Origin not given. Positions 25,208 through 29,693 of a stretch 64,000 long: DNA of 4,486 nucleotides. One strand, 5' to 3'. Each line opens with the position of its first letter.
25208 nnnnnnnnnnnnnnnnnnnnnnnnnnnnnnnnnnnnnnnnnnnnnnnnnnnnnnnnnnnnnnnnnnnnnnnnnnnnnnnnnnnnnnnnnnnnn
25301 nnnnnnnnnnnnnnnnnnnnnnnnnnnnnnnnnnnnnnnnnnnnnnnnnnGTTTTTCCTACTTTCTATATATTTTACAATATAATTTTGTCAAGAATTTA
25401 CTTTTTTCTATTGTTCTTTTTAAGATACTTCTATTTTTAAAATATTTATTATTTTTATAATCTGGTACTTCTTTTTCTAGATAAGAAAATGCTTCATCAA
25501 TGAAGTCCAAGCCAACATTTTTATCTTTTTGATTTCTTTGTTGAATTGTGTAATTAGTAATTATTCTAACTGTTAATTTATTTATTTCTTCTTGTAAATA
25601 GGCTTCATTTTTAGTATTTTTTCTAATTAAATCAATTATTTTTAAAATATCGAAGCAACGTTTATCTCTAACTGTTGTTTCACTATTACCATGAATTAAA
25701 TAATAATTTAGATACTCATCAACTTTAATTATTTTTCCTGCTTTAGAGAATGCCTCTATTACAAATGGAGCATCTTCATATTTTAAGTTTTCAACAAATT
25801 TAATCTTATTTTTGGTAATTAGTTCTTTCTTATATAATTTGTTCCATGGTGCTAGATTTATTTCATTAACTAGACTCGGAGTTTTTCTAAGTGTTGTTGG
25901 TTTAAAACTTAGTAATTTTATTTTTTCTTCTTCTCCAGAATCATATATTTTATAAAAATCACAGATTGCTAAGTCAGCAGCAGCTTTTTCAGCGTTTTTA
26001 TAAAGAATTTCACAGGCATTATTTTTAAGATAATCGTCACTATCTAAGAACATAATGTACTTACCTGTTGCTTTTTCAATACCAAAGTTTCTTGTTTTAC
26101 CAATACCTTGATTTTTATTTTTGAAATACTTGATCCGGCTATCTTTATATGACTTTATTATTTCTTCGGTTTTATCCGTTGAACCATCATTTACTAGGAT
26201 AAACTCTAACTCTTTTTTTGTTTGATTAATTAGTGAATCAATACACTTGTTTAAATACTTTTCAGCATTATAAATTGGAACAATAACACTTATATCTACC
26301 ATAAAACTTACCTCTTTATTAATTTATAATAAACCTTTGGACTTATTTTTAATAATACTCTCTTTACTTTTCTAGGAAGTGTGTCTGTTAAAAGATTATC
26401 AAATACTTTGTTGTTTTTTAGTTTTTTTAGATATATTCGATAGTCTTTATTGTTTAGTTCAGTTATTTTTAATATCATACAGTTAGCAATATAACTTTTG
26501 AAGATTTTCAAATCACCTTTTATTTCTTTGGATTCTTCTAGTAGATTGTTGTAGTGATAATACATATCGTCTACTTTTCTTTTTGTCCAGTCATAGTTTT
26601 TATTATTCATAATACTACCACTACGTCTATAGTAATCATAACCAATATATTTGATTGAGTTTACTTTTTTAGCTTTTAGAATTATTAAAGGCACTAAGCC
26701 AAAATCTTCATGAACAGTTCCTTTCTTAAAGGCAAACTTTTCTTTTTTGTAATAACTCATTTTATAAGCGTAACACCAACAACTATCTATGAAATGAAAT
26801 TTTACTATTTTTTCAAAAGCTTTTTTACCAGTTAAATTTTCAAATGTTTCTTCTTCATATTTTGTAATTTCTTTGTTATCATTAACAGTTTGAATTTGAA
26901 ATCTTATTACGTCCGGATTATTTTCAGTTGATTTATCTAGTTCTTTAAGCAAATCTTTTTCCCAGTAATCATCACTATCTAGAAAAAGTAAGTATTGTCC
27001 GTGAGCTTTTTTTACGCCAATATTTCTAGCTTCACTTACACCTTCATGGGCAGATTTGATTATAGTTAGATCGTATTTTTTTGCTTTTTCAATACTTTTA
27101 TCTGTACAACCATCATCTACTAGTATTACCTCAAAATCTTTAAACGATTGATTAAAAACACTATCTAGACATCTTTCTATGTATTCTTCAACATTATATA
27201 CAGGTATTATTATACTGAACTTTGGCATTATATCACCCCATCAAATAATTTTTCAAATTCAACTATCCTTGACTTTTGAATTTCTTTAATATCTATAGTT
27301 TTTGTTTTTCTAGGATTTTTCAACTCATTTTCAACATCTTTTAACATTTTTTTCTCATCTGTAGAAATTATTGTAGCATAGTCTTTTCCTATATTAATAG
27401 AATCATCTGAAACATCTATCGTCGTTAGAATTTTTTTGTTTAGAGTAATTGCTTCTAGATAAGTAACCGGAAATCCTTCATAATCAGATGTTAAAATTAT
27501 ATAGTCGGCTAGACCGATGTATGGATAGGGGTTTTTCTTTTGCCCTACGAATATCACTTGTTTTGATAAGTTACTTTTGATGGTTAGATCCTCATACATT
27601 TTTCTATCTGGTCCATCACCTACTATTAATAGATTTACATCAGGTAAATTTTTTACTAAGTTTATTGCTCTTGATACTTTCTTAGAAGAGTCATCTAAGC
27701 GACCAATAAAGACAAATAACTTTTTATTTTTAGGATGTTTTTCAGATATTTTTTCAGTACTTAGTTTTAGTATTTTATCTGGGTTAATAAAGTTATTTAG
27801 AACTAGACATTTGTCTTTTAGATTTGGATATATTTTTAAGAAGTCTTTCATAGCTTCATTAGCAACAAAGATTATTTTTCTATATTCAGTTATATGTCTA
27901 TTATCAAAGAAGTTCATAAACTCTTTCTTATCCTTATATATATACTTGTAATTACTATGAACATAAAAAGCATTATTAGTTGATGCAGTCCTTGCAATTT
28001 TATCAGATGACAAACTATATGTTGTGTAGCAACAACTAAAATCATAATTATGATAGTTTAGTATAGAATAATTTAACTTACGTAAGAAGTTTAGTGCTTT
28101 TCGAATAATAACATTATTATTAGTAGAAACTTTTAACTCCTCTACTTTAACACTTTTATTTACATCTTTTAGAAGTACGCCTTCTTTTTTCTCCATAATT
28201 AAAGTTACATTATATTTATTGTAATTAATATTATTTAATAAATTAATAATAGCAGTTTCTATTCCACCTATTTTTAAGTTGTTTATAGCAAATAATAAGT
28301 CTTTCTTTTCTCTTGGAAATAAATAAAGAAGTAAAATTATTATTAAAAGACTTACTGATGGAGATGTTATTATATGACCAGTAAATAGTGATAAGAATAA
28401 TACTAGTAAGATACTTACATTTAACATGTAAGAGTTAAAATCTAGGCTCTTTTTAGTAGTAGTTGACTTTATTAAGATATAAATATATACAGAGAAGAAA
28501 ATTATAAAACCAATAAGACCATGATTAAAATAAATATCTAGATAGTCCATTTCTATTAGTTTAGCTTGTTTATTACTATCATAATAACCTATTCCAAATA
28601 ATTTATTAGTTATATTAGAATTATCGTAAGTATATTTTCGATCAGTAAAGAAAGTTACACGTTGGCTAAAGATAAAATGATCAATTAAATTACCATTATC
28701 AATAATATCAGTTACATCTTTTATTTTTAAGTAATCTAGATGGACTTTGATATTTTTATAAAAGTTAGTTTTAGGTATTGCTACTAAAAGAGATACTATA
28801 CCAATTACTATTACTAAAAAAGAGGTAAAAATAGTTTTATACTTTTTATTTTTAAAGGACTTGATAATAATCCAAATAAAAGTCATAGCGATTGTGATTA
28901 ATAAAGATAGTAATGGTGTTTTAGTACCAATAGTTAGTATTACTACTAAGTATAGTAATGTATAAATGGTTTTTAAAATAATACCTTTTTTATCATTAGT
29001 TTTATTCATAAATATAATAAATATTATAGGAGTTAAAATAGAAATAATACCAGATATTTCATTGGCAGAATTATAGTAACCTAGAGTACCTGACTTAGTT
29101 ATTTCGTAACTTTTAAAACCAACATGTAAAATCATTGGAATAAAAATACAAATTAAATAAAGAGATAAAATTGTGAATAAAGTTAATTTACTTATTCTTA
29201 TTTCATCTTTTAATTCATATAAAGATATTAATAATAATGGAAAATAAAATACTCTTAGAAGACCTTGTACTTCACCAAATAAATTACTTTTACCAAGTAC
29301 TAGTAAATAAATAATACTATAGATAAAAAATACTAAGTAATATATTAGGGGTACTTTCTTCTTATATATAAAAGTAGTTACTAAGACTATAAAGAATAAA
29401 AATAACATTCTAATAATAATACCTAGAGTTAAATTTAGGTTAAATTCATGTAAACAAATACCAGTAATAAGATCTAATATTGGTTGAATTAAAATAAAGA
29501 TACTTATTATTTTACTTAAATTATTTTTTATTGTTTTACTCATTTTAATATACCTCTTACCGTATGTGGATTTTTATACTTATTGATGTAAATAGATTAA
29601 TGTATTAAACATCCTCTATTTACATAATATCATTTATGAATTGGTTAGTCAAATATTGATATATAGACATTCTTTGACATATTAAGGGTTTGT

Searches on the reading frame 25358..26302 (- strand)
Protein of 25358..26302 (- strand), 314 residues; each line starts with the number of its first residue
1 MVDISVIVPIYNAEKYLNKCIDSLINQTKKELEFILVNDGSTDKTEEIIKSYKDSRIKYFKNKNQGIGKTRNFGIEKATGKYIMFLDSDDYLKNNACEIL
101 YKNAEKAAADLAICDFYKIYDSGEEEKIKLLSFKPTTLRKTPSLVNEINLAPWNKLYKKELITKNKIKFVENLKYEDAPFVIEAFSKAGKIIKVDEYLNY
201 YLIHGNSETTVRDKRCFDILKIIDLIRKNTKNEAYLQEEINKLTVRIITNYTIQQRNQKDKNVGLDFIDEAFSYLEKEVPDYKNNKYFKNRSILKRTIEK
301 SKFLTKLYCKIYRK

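Call 3: search_protein_families(library=pfam, proteins=[window:25358-26302:-], max_evalue=0.01)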
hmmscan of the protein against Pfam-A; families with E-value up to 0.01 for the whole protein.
window:25358-26302:- (314 aa): 4 families
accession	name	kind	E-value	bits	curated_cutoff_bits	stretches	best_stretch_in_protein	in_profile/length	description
PF00535.33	Glycos_transf_2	-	4.5e-41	141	23.3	1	5-162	1-164/168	Glycosyl transferase family 2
PF10111.15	Glyco_tranf_2_2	-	3.6e-15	56.6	27.3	1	5-102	1-104/276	Glycosyltransferase like family 2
PF13641.12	Glyco_tranf_2_3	-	1.1e-08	35.9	27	1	4-96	3-103/230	Glycosyltransferase like family 2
PF13704.12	Glyco_tranf_2_4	-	0.00027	21.8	27.5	1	12-96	2-88/98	Glycosyl transferase family 2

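Call 4: search_protein_families(library=ncbifam, proteins=[window:25358-26302:-], max_evalue=0.01)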
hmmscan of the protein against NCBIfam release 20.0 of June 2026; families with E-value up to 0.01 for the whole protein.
window:25358-26302:- (314 aa): 26 families (the best 25 are shown)
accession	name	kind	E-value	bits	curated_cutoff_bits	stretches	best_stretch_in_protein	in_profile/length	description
NF007482.0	PRK10073.1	equivalog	5.1e-41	140.8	423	1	3-214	7-228/334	glycosyltransferase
NF047683.1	TeichurnBiosyTuaG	equivalog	6.4e-24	85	400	1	4-115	8-122/252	teichuronic acid biosynthesis protein TuaG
NF050050.1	ProtGlycPglI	equivalog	7.6e-21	74.8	500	1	3-107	3-111/306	GalNAc(5)-diNAcBac-PP-undecaprenol beta-1,3-glucosyltransferase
NF038302.1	EPS_HpsE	equivalog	3.4e-17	62.4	300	1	2-98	1-105/307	hormogonium polysaccharide biosynthesis glycosyltransferase HpsE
TIGR03937.1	PgaC_IcaA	equivalog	2.6e-16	59.6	422.3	1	3-107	46-153/407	poly-beta-1,6-N-acetyl-D-glucosamine synthase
TIGR04283.1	glyco_like_mftF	equivalog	3e-16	59.7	182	1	4-109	1-102/221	TIGR04283 family arsenosugar biosynthesis glycosyltransferase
NF041875.1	EPS_EpsD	equivalog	5e-16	59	370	1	4-91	1-91/325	exopolysaccharide biosynthesis glycosyltransferase EpsD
NF053739.1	GlytfEpsEBac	equivalog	1.7e-15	56.8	450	1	4-93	3-96/265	glycosyltransferase EpsE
TIGR03111.1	glyc2_xrt_Gpos1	hypoth_equivalog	3.1e-15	55.9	363.95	1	3-105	50-157/439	TIGR03111 family XrtG-associated glycosyltransferase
NF038299.1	EPS_HpsN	equivalog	8.9e-14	51.2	425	1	3-131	2-137/317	hormogonium polysaccharide biosynthesis glycosyltransferase HpsN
NF041394.1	GtaseAglG_Halo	equivalog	9.8e-14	51.3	440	1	3-106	2-109/304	glucosyl-dolichyl phosphate glucuronosyltransferase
TIGR03965.1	mycofact_glyco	equivalog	2.4e-12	46.5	280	1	3-89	75-164/467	mycofactocin biosynthesis glycosyltransferase MftF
TIGR04009.1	wcaE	equivalog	5.9e-12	45.4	369.2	1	5-129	4-130/248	colanic acid biosynthesis glycosyltransferase WcaE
NF007453.0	PRK10018.1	equivalog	2.3e-11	43.9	382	1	4-105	8-112/280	colanic acid biosynthesis glycosyltransferase WcaA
TIGR04017.1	WcaA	equivalog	3.3e-11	43.3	495.75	1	4-106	7-112/279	colanic acid biosynthesis glycosyltransferase WcaA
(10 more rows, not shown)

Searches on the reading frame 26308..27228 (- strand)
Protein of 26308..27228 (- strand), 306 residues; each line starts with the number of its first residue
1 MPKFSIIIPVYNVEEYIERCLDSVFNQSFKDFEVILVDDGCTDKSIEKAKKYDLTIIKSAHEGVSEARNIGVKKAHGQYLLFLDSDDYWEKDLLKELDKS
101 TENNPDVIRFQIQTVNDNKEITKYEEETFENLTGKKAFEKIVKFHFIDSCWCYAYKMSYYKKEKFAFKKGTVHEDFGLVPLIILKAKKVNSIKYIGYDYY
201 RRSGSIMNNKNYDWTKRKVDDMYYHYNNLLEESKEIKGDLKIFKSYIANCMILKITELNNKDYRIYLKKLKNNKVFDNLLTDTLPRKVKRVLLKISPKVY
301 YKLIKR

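Call 3: search_protein_families(library=pfam, proteins=[window:26308-27228:-], max_evalue=0.01)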
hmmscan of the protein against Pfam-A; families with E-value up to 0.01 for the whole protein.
window:26308-27228:- (306 aa): 3 families
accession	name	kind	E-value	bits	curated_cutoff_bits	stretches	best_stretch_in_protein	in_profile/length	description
PF00535.33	Glycos_transf_2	-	2.7e-33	115.7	23.3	1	5-153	1-159/168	Glycosyl transferase family 2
PF10111.15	Glyco_tranf_2_2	-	2.3e-12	47.4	27.3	1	5-132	1-145/276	Glycosyltransferase like family 2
PF13641.12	Glyco_tranf_2_3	-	1.5e-08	35.4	27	1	2-98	1-108/230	Glycosyltransferase like family 2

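Call 4: search_protein_families(library=ncbifam, proteins=[window:26308-27228:-], max_evalue=0.01)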
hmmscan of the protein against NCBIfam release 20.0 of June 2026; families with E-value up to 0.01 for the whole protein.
window:26308-27228:- (306 aa): 26 families (the best 25 are shown)
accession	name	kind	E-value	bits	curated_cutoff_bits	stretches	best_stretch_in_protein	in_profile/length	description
NF007482.0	PRK10073.1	equivalog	2.4e-34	118.8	423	1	2-232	6-248/334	glycosyltransferase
NF047683.1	TeichurnBiosyTuaG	equivalog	1.7e-21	77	400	1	2-95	6-105/252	teichuronic acid biosynthesis protein TuaG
NF041875.1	EPS_EpsD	equivalog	5.5e-18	65.4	370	1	5-108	2-111/325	exopolysaccharide biosynthesis glycosyltransferase EpsD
TIGR04283.1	glyco_like_mftF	equivalog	6.6e-18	65.1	182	1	5-118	2-115/221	TIGR04283 family arsenosugar biosynthesis glycosyltransferase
TIGR03111.1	glyc2_xrt_Gpos1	hypoth_equivalog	1.1e-15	57.3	363.95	1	1-140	48-195/439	TIGR03111 family XrtG-associated glycosyltransferase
NF038299.1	EPS_HpsN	equivalog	5.7e-14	51.8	425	1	2-149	1-153/317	hormogonium polysaccharide biosynthesis glycosyltransferase HpsN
TIGR03965.1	mycofact_glyco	equivalog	2.1e-13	50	280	1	3-97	75-175/467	mycofactocin biosynthesis glycosyltransferase MftF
NF050050.1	ProtGlycPglI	equivalog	9.5e-13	48.2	500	1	1-101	1-108/306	GalNAc(5)-diNAcBac-PP-undecaprenol beta-1,3-glucosyltransferase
TIGR03937.1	PgaC_IcaA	equivalog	1.7e-12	47.1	422.3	1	2-107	45-156/407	poly-beta-1,6-N-acetyl-D-glucosamine synthase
NF053739.1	GlytfEpsEBac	equivalog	2e-12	46.6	450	1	2-88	1-94/265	glycosyltransferase EpsE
NF041394.1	GtaseAglG_Halo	equivalog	9.2e-10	38.3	440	1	3-104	2-110/304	glucosyl-dolichyl phosphate glucuronosyltransferase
NF038302.1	EPS_HpsE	equivalog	1.6e-09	37.1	300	1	3-110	2-120/307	hormogonium polysaccharide biosynthesis glycosyltransferase HpsE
NF007453.0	PRK10018.1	equivalog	1.2e-07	31.6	382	1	2-94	6-104/280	colanic acid biosynthesis glycosyltransferase WcaA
TIGR04440.1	glyco_TIGR04440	domain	2e-07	31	70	1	3-109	1-114/215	TIGR00180 family glycosyltransferase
NF007986.1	PRK10714.1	equivalog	2.6e-07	30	529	1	3-119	7-119/316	undecaprenyl-phosphate 4-deoxy-4-formamido-L-arabinose transferase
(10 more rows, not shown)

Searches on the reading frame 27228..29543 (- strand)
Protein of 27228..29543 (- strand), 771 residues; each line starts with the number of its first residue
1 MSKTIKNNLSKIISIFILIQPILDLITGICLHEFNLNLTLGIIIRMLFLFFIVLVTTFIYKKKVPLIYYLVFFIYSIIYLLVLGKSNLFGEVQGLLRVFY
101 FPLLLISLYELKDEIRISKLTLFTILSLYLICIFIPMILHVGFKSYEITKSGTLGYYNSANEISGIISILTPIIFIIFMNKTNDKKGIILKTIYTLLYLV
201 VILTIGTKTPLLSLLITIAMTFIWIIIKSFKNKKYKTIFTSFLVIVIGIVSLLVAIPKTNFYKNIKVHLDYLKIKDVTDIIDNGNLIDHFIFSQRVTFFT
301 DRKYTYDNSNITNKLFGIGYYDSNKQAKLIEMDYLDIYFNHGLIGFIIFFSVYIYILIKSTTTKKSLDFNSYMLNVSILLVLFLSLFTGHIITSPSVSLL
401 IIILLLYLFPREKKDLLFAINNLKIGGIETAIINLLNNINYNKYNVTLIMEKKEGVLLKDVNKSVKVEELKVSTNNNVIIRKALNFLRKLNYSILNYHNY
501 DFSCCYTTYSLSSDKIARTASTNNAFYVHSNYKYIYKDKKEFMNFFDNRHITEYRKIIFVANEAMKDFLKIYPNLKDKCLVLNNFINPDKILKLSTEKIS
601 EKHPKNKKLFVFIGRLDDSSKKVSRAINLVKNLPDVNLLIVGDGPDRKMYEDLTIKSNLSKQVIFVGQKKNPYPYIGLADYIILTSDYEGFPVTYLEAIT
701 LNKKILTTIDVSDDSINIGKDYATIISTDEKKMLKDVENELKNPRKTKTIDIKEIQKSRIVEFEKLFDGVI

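Call 3: search_protein_families(library=pfam, proteins=[window:27228-29543:-], max_evalue=0.01)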
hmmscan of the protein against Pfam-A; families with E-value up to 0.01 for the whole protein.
window:27228-29543:- (771 aa): 5 families
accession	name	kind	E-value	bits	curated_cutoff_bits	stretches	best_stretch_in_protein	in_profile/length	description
PF13425.11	O-antigen_lig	-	2.5e-47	162.2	31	2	6-275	1-287/462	O-antigen ligase like membrane protein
PF00534.26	Glycos_transf_1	-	3.2e-19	69.5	26.4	1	598-708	6-122/172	Glycosyl transferases group 1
PF13692.12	Glyco_trans_1_4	-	8.9e-14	52.4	27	1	608-736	2-135/142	Glycosyl transferases group 1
PF13439.12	Glyco_transf_4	-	5.8e-05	23.6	28.5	1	425-589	1-169/170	Glycosyltransferase Family 4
PF04932.20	Wzy_C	-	0.006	16.8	31.7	1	194-350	2-149/149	O-Antigen ligase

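Call 4: search_protein_families(library=ncbifam, proteins=[window:27228-29543:-], max_evalue=0.01)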
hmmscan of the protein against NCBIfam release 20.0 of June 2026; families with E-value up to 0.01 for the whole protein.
window:27228-29543:- (771 aa): 11 families
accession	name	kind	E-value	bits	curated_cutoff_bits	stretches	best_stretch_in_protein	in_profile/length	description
NF050063.1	ProtGlycPglJ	equivalog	5.4e-20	71.9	500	1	418-765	6-352/363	N-acetylgalactosamine-N,N'-diacetylbacillosaminyl-diphospho-undecaprenol 4-alpha-N-acetylgalactosaminyltransferase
NF007396.0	PRK09922.1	equivalog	9.6e-16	57.6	385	1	425-707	15-288/361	lipopolysaccharide 1,6-galactosyltransferase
TIGR03088.1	stp2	hypoth_equivalog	2.3e-14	53.2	409.05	1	418-746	6-341/374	TIGR03088 family PEP-CTERM/XrtA system glycosyltransferase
TIGR03999.1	thiol_BshA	equivalog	9.1e-14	51.2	273.7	1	575-702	165-296/375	N-acetyl-alpha-D-glucosaminyl L-malate synthase BshA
NF047684.1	TeichurnBiosyTuaC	equivalog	4.1e-12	45.7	550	1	599-732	211-342/391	teichuronic acid biosynthesis protein TuaC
NF047880.1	glyco_SdgA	exception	3.1e-10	39.2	800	1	550-758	265-471/488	serine-aspartate repeat adhesin O-glycosyltransferase SdgA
TIGR03087.1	stp1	hypoth_equivalog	1.3e-06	27.9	316.65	1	531-750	150-369/397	TIGR03087 family PEP-CTERM/XrtA system glycosyltransferase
NF011726.0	PRK15179.1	equivalog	0.0013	17.1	733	1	623-708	536-621/694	Vi polysaccharide biosynthesis protein TviE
TIGR02149.1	glgA_Coryne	subfamily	0.0028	16.8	302.4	1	551-647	142-244/391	glycogen synthase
NF012034.0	PRK15490.1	equivalog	0.0035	15.8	813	1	587-708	382-502/578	Vi polysaccharide biosynthesis glycosyltransferase TviE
TIGR04063.1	stp3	hypoth_equivalog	0.0056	15.6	442.05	1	623-668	232-277/397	TIGR04063 family PEP-CTERM/XrtA system glycosyltransferase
